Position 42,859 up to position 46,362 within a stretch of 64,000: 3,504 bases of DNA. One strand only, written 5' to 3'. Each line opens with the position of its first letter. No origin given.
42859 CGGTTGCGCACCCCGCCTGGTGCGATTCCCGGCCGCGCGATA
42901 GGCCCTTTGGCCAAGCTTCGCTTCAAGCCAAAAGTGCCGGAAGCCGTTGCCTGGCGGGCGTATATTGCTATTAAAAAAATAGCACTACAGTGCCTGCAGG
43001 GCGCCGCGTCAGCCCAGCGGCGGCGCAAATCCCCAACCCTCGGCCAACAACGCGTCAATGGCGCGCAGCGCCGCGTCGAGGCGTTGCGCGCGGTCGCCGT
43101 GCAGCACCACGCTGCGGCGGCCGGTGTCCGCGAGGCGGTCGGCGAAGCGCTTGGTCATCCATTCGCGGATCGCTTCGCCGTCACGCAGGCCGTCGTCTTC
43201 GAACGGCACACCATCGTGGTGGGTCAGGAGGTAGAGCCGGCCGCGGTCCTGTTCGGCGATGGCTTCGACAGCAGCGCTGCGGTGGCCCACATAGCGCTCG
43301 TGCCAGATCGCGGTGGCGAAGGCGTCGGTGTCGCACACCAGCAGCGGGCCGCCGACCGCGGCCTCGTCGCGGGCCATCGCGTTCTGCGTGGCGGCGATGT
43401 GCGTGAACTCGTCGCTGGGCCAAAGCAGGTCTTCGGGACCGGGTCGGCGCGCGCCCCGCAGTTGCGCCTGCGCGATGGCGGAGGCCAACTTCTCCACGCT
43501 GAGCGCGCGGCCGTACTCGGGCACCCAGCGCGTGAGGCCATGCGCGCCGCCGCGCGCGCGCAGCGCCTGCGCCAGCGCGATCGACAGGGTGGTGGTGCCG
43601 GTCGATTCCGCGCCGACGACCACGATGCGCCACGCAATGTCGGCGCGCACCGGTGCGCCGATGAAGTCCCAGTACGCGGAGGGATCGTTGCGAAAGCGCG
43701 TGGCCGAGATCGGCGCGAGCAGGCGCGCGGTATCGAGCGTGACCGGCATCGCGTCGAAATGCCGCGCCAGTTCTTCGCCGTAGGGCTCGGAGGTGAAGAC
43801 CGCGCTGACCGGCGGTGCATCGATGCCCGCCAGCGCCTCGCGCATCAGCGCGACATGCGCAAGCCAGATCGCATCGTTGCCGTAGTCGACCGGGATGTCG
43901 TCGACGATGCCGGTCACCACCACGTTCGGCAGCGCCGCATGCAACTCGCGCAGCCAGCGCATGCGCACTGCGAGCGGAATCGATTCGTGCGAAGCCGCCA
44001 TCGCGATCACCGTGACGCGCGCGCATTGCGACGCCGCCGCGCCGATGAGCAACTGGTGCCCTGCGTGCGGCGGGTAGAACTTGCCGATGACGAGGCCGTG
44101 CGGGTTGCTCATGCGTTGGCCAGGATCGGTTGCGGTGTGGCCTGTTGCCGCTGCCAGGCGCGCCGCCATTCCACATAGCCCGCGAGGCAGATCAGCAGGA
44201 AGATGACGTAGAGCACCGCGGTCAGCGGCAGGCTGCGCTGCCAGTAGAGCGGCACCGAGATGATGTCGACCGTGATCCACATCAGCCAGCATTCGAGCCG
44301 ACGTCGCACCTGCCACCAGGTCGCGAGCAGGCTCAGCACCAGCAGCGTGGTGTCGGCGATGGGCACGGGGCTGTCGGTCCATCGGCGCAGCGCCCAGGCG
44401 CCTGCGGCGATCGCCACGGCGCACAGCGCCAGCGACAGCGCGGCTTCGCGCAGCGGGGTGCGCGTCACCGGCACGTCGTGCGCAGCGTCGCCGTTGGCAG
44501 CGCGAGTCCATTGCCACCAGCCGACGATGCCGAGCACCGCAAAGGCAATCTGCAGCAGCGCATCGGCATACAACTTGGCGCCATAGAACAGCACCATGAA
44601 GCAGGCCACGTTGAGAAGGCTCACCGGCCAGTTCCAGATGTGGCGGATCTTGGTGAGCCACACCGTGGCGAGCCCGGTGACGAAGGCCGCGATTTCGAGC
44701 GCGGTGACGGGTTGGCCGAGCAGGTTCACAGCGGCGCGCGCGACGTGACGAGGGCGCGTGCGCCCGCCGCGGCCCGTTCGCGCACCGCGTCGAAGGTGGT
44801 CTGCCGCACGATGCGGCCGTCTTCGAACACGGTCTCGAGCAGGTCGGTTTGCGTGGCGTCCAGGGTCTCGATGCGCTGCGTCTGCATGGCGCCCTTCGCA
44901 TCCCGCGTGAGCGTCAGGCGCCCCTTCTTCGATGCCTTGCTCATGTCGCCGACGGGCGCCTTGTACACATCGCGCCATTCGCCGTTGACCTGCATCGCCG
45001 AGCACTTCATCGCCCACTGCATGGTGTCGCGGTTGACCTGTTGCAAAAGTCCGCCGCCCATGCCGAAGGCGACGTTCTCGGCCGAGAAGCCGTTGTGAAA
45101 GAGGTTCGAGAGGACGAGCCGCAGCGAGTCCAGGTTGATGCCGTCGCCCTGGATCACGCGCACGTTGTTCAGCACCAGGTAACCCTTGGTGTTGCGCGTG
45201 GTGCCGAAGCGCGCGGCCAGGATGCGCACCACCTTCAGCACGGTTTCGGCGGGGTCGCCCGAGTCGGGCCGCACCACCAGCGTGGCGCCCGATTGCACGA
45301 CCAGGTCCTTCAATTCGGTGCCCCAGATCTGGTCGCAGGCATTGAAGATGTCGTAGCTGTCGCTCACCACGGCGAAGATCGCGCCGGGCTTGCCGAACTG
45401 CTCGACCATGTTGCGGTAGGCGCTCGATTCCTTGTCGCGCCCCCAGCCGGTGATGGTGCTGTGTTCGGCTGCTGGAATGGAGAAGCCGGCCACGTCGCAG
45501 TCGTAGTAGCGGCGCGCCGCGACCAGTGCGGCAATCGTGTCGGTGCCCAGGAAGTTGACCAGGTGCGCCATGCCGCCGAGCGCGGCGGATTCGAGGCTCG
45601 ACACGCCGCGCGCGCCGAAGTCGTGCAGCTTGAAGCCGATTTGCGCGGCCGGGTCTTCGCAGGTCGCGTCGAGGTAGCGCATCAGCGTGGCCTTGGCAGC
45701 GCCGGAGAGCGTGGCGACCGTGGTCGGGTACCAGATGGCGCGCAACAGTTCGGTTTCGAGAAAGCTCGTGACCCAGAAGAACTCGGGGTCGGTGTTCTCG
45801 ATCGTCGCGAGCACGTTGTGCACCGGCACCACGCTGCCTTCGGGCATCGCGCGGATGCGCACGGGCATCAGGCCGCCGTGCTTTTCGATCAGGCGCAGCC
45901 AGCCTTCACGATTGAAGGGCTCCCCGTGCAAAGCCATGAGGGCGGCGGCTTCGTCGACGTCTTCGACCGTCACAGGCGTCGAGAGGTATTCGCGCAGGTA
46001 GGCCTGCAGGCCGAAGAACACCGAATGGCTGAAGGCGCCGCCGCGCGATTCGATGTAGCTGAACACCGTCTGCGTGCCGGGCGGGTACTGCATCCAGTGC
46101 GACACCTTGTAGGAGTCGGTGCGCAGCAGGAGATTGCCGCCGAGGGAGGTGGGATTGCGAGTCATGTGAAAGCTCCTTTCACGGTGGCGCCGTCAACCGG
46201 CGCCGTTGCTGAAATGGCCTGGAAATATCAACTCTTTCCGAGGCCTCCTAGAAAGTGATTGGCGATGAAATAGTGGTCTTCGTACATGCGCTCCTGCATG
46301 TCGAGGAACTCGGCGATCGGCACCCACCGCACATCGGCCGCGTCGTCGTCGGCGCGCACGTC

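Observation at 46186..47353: Repeated GUUGA-pentaloop hairpin: candidate undescribed RNA regulatory element of NAD salvage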

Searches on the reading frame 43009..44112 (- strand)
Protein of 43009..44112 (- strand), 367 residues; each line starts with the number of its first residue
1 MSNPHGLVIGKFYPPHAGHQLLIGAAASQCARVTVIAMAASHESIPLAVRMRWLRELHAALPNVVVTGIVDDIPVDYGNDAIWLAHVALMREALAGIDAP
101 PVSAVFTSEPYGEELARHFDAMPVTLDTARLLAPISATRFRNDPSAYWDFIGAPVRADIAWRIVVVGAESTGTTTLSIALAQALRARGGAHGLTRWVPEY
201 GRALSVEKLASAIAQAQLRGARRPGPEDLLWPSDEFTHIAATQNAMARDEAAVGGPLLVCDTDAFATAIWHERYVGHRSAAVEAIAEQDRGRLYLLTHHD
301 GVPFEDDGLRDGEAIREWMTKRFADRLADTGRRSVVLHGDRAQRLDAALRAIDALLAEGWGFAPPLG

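Call 4: search_protein_families(library=pfam, proteins=[window:43009-44112:-])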
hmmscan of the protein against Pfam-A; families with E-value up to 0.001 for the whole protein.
window:43009-44112:- (367 aa): 1 family
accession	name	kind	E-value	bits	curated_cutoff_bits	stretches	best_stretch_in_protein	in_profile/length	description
PF13521.12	AAA_28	-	2e-24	87.1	27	1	162-344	1-164/164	AAA domain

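Call 79: search_protein_families(library=pfam, proteins=[window:43009-44112:-], max_evalue=0.01)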
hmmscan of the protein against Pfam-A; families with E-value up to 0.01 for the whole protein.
window:43009-44112:- (367 aa): 2 families
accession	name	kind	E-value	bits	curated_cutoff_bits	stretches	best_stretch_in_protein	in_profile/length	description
PF13521.12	AAA_28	-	2e-24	87.1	27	1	162-344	1-164/164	AAA domain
PF01467.32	CTP_transf_like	-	0.0098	16.5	21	0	8-67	2-66/133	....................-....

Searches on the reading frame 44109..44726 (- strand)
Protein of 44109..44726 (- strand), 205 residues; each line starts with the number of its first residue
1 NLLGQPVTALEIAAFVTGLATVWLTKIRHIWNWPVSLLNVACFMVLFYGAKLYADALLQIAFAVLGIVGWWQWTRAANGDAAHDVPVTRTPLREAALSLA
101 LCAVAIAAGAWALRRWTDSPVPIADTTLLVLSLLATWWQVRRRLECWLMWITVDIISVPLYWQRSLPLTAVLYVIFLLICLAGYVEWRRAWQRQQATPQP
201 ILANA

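Call 4: search_protein_families(library=pfam, proteins=[window:44109-44726:-])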
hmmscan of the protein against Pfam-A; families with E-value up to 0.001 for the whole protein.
window:44109-44726:- (205 aa): 1 family
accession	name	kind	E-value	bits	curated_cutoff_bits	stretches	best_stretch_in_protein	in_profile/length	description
PF04973.17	NMN_transporter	-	2.3e-54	184.4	27.3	1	9-189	2-175/175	Nicotinamide mononucleotide transporter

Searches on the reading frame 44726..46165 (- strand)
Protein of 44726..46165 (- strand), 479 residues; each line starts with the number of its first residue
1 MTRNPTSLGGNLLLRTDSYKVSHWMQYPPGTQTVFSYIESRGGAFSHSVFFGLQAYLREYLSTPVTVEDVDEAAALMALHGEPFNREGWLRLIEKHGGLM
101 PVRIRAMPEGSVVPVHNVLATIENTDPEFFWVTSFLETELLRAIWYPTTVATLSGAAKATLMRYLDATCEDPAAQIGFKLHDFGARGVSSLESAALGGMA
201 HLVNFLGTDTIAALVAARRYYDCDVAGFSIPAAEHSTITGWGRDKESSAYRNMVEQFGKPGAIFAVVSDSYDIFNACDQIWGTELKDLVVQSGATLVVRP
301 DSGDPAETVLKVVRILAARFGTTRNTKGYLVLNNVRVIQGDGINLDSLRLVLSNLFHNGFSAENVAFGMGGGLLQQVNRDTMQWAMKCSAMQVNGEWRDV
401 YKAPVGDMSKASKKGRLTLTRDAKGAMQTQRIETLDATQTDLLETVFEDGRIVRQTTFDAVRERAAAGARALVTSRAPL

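Call 4: search_protein_families(library=pfam, proteins=[window:44726-46165:-])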
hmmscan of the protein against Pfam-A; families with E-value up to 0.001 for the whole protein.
window:44726-46165:- (479 aa): 2 families
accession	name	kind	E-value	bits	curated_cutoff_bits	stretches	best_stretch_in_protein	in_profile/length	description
PF04095.22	NAPRTase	-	5.1e-64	216.7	20.8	1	178-450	1-238/239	Nicotinate phosphoribosyltransferase (NAPRTase) family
PF18127.6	NAMPT_N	-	1.5e-27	96.2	25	1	11-104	1-98/98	Nicotinamide phosphoribosyltransferase, N-terminal domain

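Call 38: find_related_loci(query=window:44726-46165:-, collection=metagenome_contigs, flank=2500)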
Query window:44726-46165:- (479 aa) in metagenome_contigs; peptide patterns used: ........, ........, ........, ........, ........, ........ (x = any residue, [..] = any of these).
161 stretches matched a pattern; 130 encode a relative of the query (tblastn E <= 1e-3); the best 80 are kept; 80 distinct loci.
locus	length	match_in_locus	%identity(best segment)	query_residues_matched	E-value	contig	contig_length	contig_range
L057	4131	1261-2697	87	4-479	0e+0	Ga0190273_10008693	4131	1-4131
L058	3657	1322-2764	87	1-479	0e+0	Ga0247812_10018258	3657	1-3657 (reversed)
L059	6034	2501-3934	86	2-479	0e+0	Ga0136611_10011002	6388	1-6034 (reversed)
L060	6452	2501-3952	84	1-479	0e+0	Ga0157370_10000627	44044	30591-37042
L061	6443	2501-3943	83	1-479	0e+0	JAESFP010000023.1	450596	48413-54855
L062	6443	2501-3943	84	1-479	0e+0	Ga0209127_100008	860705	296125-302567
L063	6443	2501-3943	83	1-479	0e+0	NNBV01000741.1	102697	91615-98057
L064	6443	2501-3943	84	1-479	0e+0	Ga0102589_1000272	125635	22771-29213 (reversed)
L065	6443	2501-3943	84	1-479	0e+0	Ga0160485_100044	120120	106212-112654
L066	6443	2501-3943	83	1-479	0e+0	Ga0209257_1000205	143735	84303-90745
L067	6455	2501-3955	83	1-479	0e+0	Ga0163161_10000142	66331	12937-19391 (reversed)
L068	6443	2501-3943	83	1-479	0e+0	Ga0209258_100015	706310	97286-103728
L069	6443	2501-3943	83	1-479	0e+0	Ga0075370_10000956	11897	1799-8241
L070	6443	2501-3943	83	1-479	0e+0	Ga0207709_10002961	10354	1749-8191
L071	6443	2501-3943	83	1-479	0e+0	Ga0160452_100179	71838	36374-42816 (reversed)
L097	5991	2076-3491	55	7-467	3e-180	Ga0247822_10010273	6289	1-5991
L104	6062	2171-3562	58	8-465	2e-174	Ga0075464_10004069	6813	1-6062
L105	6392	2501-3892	59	8-465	7e-173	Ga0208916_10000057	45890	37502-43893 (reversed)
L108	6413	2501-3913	56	11-465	1e-171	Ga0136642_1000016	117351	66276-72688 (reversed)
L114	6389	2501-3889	55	11-466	5e-167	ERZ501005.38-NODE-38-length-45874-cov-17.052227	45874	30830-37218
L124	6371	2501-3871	55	11-465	9e-160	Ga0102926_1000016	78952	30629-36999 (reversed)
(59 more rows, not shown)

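Call 47: search_protein_families(library=pfam, proteins=[L104:1515-2087:+, L104:3611-4375:+, L104:4377-5009:+, L105:1839-2417:+, L105:4074-5531:+, L108:3996-5048:+, L114:1253-2425:+, L124:1567-2238:+, L124:524-1567:+, L097:911-2023:+])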
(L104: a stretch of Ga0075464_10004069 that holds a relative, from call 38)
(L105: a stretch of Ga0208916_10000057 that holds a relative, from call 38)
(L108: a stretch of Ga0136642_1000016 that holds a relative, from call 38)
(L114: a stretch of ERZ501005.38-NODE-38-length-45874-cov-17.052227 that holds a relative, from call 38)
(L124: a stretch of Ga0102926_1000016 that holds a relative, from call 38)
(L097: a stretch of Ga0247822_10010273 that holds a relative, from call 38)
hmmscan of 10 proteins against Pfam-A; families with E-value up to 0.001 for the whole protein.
L104:1515-2087:+ (190 aa): 0 families

L104:3611-4375:+ (254 aa): 0 families

L104:4377-5009:+ (210 aa): 1 family
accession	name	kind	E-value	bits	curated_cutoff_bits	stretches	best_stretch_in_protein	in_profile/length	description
PF06508.19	QueC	-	0.00095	19.2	22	0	148-199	155-206/210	Queuosine biosynthesis protein QueC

L105:1839-2417:+ (192 aa): 0 families

L105:4074-5531:+ (485 aa): 4 families
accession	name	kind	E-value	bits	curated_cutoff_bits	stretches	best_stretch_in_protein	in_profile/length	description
PF04851.21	ResIII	-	8.4e-17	62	22.5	1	119-272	2-163/164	Type III restriction enzyme, res subunit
PF00271.37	Helicase_C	-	7.3e-09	36.3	23.5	1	337-440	4-109/110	Helicase conserved C-terminal domain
PF00270.35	DEAD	-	1.2e-08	35.3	26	1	123-254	2-138/167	DEAD/DEAH box helicase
PF18766.7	SWI2_SNF2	-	4.4e-05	23.7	26.7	1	143-295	26-177/221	SWI2/SNF2 ATPase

L108:3996-5048:+ (350 aa): 5 families
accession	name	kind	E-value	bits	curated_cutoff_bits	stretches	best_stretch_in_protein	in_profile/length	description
PF00004.35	AAA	-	4.9e-09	37.2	21.2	1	78-184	1-124/131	ATPase family associated with various cellular activities (AAA)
PF20720.3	nSTAND3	-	2.6e-06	27.7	27.2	1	78-164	20-83/155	Novel STAND NTPase 3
PF05729.18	NACHT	-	0.0001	22.6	26.7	0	78-105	3-30/167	NACHT domain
PF25199.1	nSTAND_NTPase5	-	0.00023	21.5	34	1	62-141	25-110/145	Novel STAND NTPase 5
PF24314.1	DUF7488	-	0.00093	19.8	27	0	10-87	24-101/146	Domain of unknown function (DUF7488)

L114:1253-2425:+ (390 aa): 2 families
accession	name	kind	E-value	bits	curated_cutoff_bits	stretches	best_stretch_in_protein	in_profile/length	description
PF00293.34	NUDIX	-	5.4e-23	81.9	21.1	1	255-384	5-131/134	NUDIX domain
PF01467.32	CTP_transf_like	-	2.3e-12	47.7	21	1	61-120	1-61/133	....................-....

L124:1567-2238:+ (223 aa): 1 family
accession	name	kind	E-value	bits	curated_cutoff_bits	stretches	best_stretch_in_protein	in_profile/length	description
PF02637.23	GatB_Yqey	-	1.4e-17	64.3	27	1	86-223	7-148/148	GatB domain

L124:524-1567:+ (347 aa): 2 families
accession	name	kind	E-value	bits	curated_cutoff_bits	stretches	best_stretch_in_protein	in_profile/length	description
PF01467.32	CTP_transf_like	-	1.5e-10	41.8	21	1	9-61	2-55/133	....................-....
PF00293.34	NUDIX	-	2.9e-08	34.3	21.1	1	210-331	9-119/134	NUDIX domain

L097:911-2023:+ (370 aa): 2 families
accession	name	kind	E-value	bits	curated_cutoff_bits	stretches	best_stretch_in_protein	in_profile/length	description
PF00293.34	NUDIX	-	9.3e-13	48.8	21.1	1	231-360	9-133/134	NUDIX domain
PF01467.32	CTP_transf_like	-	6.8e-10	39.7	21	1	9-70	2-63/133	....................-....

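Call 54: search_protein_families(library=phrogs, proteins=[L108:5152-5478:+, L104:1515-2087:+, L104:3611-4375:+, L104:4377-5009:+, L105:1839-2417:+, L108:890-1456:+, L108:5480-6412:+, L104:315-1505:+], max_evalue=0.001)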
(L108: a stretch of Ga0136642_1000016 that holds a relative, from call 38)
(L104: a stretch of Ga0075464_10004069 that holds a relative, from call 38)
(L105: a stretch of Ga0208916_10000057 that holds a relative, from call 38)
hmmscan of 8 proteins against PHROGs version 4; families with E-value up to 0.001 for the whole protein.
L108:5152-5478:+ (108 aa): 1 family
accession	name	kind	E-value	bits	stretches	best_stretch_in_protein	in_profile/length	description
phrog_12218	-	unknown function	4.8e-20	72.7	1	12-108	6-102/102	-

L104:1515-2087:+ (190 aa): 1 family
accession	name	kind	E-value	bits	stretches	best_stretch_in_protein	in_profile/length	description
phrog_335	-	other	9.9e-37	128.1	1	38-171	54-190/422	phosphatase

L104:3611-4375:+ (254 aa): 0 families

L104:4377-5009:+ (210 aa): 1 family
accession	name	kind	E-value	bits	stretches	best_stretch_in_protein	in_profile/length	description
phrog_1550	-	moron, auxiliary metabolic gene and host takeover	3.4e-06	27.1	0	150-200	298-348/418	QueC-like queuosine biosynthesis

L105:1839-2417:+ (192 aa): 1 family
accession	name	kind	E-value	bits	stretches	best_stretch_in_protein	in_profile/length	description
phrog_335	-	other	1.8e-39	137.1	1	40-177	56-194/422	phosphatase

L108:890-1456:+ (188 aa): 1 family
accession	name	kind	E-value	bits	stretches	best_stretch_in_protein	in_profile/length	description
phrog_1249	-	other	9e-09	36.3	1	67-143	73-155/180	acetyltransferase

L108:5480-6412:+ (311 aa): 4 families
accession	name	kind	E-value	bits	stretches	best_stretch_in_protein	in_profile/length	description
phrog_395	-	other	3.5e-62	212.3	1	1-311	7-345/373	cytidyltransferase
phrog_1198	-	other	4.2e-18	67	1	169-307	5-138/253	MutT/NUDIX hydrolase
phrog_3041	-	other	5.7e-05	22.7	1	4-76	49-124/678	cytidyltransferase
phrog_25541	-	unknown function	0.00021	21.9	1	205-265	77-132/210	-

L104:315-1505:+ (396 aa): 0 families

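Call 55: search_protein_families(library=pfam, proteins=[L108:5152-5478:+, L108:5480-6412:+, L104:315-1505:+, L108:890-1456:+, L114:4001-4663:-, L114:4900-5508:-, L114:420-1070:-], max_evalue=0.01)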
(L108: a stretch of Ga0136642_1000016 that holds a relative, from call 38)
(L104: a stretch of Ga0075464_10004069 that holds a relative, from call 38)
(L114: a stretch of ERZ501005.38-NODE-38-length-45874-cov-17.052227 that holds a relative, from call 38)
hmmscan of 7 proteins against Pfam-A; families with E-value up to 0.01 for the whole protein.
L108:5152-5478:+ (108 aa): 0 families

L108:5480-6412:+ (311 aa): 3 families
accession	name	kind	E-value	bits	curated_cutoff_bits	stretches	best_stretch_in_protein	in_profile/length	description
PF00293.34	NUDIX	-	2.1e-15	57.4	21.1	1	203-303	4-102/134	NUDIX domain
PF01467.32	CTP_transf_like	-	9.4e-12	45.7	21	1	10-66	2-58/133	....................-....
PF08218.17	Citrate_ly_lig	-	0.00089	19.4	20.9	0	135-167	152-182/182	Citrate lyase ligase C-terminal domain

L104:315-1505:+ (396 aa): 1 family
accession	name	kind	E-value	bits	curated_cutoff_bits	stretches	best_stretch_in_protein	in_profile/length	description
PF13978.11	DUF4223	-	0.0062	16.9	27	0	2-21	3-22/54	Protein of unknown function (DUF4223)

L108:890-1456:+ (188 aa): 4 families
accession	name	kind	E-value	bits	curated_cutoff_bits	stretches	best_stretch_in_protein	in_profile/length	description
PF00583.31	Acetyltransf_1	-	7.6e-09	36.3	20.7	1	44-133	24-115/116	Acetyltransferase (GNAT) family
PF13508.13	Acetyltransf_7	-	1.4e-07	32.2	27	1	55-133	4-81/84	Acetyltransferase (GNAT) domain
PF13302.13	Acetyltransf_3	-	0.00022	22.4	25.4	1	52-134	50-137/138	Acetyltransferase (GNAT) domain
PF13673.13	Acetyltransf_10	-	0.00064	20.1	23.6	1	70-133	45-106/128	Acetyltransferase (GNAT) domain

L114:4001-4663:- (220 aa): 1 family
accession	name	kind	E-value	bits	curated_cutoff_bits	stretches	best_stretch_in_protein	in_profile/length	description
PF08238.18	Sel1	-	1.2e-22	79.9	30.7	2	114-149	1-36/36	Sel1 repeat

L114:4900-5508:- (202 aa): 7 families
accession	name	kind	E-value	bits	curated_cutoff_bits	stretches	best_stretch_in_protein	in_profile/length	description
PF07021.18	MetW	-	2.9e-70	236.3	21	1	4-199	3-193/193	Methionine biosynthesis protein MetW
PF08241.18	Methyltransf_11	-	2.3e-09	38.2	21.2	1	19-103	1-87/95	Methyltransferase domain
PF13847.12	Methyltransf_31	-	2.5e-09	37.4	27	1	13-104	2-102/145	Methyltransferase domain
PF13649.12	Methyltransf_25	-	7.8e-09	36.6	27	1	18-102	1-92/97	Methyltransferase domain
PF13489.12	Methyltransf_23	-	1.2e-07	32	27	1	11-101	19-106/164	Methyltransferase domain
PF08242.18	Methyltransf_12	-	5.7e-07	30.6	30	1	19-100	1-89/98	Methyltransferase domain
PF05219.18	DREV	-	0.0049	16.5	26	1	14-102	94-177/265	DREV methyltransferase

L114:420-1070:- (216 aa): 2 families
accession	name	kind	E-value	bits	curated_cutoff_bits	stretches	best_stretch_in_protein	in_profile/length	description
PF01106.22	NifU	-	6.3e-19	68.3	27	1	131-202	1-67/67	NifU-like domain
PF01521.26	Fe-S_biosyn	-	3.2e-12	47.1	26.3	1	20-116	2-102/110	Iron-sulphur cluster biosynthesis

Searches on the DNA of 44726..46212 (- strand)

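Call 28: build_rna_model(alignment_id=A4, structure=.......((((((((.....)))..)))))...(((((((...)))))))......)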
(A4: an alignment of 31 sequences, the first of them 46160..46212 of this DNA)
Model R1 built from alignment A4 (31 sequences, 56 columns); structure: as given.
model positions 51; base pairs 15; branch points 1; effective number of sequences 7.14; information 1.086 bits per position. Calibrated on 0.2 Mb of random sequence (short: E-values are rough).
structure used (alignment columns):
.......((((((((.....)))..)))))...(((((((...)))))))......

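Call 51: search_rna_families(sources=[L105, L113, L114, L109, L124, L097], threshold=evalue, max_evalue=1)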
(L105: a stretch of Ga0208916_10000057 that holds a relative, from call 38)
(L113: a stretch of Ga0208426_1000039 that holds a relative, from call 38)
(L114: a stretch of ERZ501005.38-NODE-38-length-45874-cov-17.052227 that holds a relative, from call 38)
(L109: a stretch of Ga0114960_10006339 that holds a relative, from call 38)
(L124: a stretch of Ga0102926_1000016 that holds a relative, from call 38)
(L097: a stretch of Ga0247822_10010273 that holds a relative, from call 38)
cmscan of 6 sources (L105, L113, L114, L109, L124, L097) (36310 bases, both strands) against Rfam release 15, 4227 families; matches with E-value up to 1: 0.
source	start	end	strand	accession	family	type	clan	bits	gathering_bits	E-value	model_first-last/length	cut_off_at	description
